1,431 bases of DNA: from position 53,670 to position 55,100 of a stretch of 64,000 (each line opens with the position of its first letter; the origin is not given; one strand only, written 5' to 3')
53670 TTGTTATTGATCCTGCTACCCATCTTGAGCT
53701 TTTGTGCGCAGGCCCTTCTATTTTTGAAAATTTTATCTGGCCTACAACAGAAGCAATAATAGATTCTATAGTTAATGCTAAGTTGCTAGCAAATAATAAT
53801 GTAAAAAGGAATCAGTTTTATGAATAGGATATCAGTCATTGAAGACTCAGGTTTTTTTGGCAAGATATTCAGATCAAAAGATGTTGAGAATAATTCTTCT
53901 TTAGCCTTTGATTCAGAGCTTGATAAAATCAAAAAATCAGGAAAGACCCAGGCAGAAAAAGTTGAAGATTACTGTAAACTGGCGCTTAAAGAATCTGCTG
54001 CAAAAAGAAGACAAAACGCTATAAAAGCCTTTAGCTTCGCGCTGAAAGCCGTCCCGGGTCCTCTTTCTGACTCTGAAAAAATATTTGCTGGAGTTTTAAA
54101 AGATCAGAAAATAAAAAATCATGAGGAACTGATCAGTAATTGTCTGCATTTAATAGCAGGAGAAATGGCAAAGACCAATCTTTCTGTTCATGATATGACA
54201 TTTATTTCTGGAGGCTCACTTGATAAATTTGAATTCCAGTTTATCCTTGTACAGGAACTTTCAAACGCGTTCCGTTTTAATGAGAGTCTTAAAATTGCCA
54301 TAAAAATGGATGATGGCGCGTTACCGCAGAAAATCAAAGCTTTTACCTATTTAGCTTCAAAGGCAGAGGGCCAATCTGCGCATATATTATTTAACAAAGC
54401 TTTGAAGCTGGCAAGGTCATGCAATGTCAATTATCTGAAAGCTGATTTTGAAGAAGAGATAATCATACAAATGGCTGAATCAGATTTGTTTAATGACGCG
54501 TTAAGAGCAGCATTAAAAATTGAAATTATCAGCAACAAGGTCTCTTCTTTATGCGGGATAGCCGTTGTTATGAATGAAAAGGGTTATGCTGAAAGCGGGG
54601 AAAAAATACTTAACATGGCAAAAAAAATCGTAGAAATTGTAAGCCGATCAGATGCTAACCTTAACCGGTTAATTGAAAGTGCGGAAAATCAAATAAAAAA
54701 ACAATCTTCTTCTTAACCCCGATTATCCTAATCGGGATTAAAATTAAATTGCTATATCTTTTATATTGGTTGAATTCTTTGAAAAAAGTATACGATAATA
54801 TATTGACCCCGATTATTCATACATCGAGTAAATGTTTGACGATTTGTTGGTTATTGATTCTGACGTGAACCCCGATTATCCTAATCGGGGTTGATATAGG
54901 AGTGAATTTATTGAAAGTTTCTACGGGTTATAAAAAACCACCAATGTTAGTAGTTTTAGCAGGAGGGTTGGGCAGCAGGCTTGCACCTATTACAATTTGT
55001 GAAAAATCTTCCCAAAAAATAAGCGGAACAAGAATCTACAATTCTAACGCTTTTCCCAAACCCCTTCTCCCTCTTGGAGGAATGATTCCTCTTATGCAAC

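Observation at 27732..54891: Two repeat copies 27 kb apart share an essentially identical 60-nt block, suggesting recent mobility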

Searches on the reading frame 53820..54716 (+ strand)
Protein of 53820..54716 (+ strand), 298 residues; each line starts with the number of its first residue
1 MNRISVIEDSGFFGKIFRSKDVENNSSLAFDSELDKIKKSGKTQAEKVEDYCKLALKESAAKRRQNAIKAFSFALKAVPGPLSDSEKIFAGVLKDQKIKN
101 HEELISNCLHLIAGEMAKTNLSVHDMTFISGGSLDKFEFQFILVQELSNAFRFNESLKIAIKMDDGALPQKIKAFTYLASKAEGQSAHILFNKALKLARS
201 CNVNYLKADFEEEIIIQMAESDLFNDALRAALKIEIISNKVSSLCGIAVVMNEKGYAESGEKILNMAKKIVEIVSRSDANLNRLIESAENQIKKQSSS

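Call 13: search_protein_families(library=pfam, proteins=[window:53820-54716:+])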
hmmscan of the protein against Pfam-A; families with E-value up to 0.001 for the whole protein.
window:53820-54716:+ (298 aa): 0 families

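Call 14: find_encoding_contigs(protein=window:53820-54716:+, flank=10000, max_places=6)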
Protein window:53820-54716:+ (298 aa): 23 contigs read that carry it; 4 places shown.
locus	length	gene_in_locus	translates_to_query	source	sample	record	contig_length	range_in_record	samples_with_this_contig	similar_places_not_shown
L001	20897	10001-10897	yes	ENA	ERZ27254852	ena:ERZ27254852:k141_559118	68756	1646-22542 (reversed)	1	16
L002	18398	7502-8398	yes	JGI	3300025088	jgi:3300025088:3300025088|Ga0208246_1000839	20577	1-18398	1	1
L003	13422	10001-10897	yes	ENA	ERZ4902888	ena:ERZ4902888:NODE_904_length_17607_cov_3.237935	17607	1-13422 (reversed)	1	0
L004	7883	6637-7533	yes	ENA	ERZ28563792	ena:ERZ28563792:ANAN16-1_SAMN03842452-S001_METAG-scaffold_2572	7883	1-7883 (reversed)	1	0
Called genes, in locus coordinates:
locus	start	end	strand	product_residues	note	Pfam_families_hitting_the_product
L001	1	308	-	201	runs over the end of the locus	-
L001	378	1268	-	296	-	PF01259:SAICAR_synt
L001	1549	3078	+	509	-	PF19955:EAD1 (faint)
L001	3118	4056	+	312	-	-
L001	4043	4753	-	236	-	PF03808:Glyco_tran_WecG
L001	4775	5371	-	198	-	PF01914:MarC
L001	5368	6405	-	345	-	PF04230:PS_pyruv_trans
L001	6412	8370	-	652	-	PF18949:DUF5693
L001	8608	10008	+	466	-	-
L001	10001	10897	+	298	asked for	-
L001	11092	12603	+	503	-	PF00483:NTP_transferase, PF00132:Hexapep (weak), PF25084:LbH_EIF2B (weak)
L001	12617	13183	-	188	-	-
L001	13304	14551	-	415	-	PF01566:Nramp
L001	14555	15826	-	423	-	PF03448:MgtE_N, PF00571:CBS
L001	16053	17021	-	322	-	-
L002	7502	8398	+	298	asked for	-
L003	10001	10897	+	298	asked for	-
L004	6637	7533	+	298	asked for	-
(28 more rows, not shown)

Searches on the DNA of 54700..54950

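Call 54: search_rna_families(source=window, start=54700, end=54950, threshold=evalue, max_evalue=1)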
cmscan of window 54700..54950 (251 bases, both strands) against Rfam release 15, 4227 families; matches with E-value up to 1: 0.
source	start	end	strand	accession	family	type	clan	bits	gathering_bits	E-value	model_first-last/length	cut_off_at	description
